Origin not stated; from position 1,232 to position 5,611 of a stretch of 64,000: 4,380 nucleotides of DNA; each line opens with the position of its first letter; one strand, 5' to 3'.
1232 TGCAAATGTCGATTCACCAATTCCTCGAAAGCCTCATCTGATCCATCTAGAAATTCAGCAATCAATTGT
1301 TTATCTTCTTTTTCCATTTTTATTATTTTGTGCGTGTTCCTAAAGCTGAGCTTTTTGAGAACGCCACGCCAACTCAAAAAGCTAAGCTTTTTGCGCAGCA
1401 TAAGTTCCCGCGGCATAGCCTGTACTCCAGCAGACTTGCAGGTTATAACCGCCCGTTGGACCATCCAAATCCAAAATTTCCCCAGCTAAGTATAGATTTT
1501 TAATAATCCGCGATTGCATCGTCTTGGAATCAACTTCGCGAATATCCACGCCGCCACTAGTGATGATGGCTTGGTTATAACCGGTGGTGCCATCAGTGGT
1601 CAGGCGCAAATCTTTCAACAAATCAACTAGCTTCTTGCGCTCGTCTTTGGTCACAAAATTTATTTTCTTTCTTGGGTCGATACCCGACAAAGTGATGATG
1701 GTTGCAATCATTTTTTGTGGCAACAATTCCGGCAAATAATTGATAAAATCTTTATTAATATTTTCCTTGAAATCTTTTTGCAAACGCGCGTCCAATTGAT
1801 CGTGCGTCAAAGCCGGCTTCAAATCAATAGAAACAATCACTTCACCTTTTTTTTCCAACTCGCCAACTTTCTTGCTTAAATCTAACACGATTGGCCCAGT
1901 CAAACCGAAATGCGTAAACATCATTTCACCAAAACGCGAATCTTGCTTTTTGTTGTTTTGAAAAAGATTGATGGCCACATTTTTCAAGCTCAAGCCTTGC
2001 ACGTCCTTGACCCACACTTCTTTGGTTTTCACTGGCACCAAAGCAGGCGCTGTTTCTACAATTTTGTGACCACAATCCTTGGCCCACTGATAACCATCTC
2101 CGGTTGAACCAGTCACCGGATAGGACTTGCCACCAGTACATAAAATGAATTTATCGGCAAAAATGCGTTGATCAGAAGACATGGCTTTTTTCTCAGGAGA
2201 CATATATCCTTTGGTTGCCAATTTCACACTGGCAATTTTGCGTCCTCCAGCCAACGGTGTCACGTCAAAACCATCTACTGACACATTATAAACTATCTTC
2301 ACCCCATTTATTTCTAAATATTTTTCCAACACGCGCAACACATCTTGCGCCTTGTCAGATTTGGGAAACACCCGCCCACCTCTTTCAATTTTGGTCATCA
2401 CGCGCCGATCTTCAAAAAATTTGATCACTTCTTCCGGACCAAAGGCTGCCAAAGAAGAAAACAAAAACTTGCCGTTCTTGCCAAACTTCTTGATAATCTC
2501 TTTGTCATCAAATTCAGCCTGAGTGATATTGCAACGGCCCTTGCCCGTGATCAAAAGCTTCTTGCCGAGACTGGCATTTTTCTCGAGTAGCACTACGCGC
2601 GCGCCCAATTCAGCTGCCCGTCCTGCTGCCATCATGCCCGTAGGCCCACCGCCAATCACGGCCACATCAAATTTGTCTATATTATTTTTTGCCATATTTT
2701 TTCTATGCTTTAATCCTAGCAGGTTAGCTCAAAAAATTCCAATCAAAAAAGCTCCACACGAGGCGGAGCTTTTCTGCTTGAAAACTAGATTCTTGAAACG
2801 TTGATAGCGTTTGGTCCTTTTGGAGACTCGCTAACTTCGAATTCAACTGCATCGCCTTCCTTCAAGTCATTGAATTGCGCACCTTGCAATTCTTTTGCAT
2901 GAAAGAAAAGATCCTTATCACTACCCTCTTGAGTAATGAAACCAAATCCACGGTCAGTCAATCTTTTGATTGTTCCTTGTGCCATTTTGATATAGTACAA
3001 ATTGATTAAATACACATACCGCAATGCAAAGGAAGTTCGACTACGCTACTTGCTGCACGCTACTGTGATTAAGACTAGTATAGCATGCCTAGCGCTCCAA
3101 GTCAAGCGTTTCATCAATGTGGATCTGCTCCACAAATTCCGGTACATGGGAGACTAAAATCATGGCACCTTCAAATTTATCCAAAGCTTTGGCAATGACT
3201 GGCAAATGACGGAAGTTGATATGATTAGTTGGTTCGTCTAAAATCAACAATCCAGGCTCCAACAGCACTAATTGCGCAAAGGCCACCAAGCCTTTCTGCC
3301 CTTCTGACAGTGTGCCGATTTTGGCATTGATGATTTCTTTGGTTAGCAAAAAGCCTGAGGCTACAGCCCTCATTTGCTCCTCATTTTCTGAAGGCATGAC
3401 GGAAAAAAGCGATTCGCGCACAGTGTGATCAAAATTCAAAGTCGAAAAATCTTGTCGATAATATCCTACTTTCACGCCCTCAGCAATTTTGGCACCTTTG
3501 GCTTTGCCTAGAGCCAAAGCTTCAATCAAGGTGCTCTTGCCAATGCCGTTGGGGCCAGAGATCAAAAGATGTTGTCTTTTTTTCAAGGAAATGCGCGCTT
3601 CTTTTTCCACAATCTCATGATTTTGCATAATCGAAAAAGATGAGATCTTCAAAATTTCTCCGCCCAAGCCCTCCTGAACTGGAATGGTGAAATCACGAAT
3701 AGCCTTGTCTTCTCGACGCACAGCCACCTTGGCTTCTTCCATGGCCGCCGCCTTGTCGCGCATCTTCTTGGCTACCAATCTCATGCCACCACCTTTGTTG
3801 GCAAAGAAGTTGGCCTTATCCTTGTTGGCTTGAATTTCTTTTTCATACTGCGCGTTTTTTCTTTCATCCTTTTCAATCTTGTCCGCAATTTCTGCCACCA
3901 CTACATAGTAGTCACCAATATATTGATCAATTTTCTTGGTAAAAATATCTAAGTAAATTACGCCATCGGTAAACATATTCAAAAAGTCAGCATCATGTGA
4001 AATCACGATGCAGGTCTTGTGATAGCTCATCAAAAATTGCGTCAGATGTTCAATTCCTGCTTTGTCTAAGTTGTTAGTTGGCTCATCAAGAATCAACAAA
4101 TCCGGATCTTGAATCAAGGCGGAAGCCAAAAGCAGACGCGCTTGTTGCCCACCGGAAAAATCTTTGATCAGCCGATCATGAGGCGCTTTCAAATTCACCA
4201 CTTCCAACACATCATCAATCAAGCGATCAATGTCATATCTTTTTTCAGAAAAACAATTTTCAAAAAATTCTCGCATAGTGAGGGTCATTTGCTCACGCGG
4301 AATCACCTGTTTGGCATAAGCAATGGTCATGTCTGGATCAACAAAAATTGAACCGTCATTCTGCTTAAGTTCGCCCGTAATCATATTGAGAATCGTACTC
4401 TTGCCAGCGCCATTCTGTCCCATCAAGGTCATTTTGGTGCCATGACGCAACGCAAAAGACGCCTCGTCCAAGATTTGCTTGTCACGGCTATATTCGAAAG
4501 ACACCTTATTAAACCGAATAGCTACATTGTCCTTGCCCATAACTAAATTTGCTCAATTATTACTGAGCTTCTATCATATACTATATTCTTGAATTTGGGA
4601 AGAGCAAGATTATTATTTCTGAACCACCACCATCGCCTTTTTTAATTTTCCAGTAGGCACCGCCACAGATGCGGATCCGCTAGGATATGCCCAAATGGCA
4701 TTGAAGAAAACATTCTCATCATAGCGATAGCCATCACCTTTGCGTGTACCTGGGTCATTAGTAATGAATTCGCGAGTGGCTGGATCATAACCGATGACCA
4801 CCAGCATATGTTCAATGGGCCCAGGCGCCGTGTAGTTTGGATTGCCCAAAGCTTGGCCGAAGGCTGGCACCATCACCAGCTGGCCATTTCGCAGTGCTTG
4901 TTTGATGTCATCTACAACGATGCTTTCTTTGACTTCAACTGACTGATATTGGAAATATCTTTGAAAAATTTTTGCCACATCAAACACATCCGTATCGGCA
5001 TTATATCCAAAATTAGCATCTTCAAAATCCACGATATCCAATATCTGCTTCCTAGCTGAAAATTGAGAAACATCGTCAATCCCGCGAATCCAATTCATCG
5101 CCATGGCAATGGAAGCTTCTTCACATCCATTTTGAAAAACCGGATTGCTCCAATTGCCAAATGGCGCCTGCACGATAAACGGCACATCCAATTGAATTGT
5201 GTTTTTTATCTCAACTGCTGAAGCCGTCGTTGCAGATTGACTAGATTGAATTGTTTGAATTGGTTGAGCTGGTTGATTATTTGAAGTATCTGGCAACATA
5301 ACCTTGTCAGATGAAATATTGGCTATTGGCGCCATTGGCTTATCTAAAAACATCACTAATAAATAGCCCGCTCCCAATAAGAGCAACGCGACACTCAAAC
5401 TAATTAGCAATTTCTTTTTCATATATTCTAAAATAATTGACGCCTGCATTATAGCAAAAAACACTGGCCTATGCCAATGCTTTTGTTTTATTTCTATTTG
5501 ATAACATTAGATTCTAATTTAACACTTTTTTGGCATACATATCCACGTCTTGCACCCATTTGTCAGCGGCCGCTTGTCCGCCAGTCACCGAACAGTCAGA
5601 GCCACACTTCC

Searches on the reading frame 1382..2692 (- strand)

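Call 24: search_protein_families(library=pfam, proteins=[window:1382-2692:-], max_evalue=0.0001)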
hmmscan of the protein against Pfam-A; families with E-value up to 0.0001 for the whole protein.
window:1382-2692:- (436 aa): 10 families
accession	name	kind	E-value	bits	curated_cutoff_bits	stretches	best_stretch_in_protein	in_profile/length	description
PF03486.20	HI0933_like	-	6.1e-82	275.2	50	1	9-430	2-243/244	HI0933-like protein Rossmann domain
PF22780.1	HI0933_like_1st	-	1.5e-40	139.1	27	1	216-377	2-165/165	HI0933-like protein barrel and H2TH domain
PF12831.13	FAD_oxidored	-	1.3e-11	44.9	27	1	9-162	1-130/416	FAD dependent oxidoreductase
PF01266.30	DAO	-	4.2e-08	33.5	27.9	1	9-43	1-35/353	FAD dependent oxidoreductase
PF07992.20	Pyr_redox_2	-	4.2e-08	33.4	26.1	1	8-193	1-114/291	Pyridine nucleotide-disulphide oxidoreductase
PF01134.28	GIDA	-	7.8e-08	32.2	22.1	0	9-39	1-31/391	Glucose inhibited division protein A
PF00070.33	Pyr_redox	-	1.1e-06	29.4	22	0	10-43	2-35/82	Pyridine nucleotide-disulphide oxidoreductase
PF00890.30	FAD_binding_2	-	2.7e-06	27.3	20.4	1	9-43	1-35/414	FAD binding domain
PF01494.25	FAD_binding_3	-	1.4e-05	25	22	1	8-41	2-35/349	FAD binding domain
PF13450.12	NAD_binding_8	-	1.8e-05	25.4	21.9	1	12-43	1-32/68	NAD(P)-binding Rossmann-like domain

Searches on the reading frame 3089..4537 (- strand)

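Call 24: search_protein_families(library=pfam, proteins=[window:3089-4537:-], max_evalue=0.0001)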
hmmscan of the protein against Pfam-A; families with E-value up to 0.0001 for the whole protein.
window:3089-4537:- (482 aa): 17 families
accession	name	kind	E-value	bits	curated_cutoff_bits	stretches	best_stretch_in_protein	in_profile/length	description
PF00005.33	ABC_tran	-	3.2e-46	157.8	25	2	23-155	1-137/137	ABC transporter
PF13304.12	AAA_21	-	1.4e-16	61.8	27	1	100-183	193-300/304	AAA domain, putative AbiEii toxin, Type IV TA system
PF02463.25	SMC_N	-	2.7e-11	43.8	40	0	312-348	16-53/220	RecF/RecN/SMC N terminal domain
PF20720.3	nSTAND3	-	1.4e-10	41.5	27.2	1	312-347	8-43/155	Novel STAND NTPase 3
PF13555.12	AAA_29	-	3.7e-10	39.8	27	0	314-342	15-43/61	P-loop containing region of AAA domain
PF03193.22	RsgA_GTPase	-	1e-09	38.9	30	0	20-64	94-137/174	RsgA GTPase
PF13401.12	AAA_22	-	8.5e-09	36.3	27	0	36-169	8-108/130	AAA domain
PF13476.12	AAA_23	-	7.9e-08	33.6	27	0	322-344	20-42/201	AAA domain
PF13191.12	AAA_16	-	6.4e-07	30.4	32.6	0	322-354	25-58/167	AAA ATPase domain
PF05729.18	NACHT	-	3.3e-06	27.5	26.7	0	324-390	3-71/167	NACHT domain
PF06414.18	Zeta_toxin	-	6.8e-06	26.1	22.3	0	38-70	21-53/199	Zeta toxin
PF25201.1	nSTAND6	-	1.3e-05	25.7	27.7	0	314-344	11-41/148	Novel STAND NTPase 6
PF13173.12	AAA_14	-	3.2e-05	24.4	27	0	36-125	5-86/129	AAA domain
PF13175.12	AAA_15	-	3.9e-05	23.9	32.1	0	311-343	15-45/374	AAA ATPase domain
PF01926.29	MMR_HSR1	-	5.5e-05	23.7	21.9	0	36-58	2-23/113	50S ribosome-binding GTPase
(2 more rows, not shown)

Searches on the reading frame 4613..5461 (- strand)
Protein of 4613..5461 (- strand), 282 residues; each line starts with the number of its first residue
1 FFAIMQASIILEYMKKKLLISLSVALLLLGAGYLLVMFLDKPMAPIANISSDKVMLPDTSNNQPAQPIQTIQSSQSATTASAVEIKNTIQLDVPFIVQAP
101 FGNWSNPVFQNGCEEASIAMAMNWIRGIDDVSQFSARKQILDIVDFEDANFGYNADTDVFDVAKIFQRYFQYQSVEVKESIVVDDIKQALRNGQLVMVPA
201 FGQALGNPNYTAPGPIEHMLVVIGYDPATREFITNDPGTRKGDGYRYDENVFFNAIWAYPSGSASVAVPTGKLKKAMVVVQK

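Call 24: search_protein_families(library=pfam, proteins=[window:4613-5461:-], max_evalue=0.0001)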
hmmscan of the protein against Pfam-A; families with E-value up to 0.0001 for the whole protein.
window:4613-5461:- (282 aa): 1 family
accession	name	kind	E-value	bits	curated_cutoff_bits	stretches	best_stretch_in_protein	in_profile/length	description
PF13529.12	Peptidase_C39_2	-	4.7e-13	50.4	24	1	91-237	1-142/143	Peptidase_C39 like family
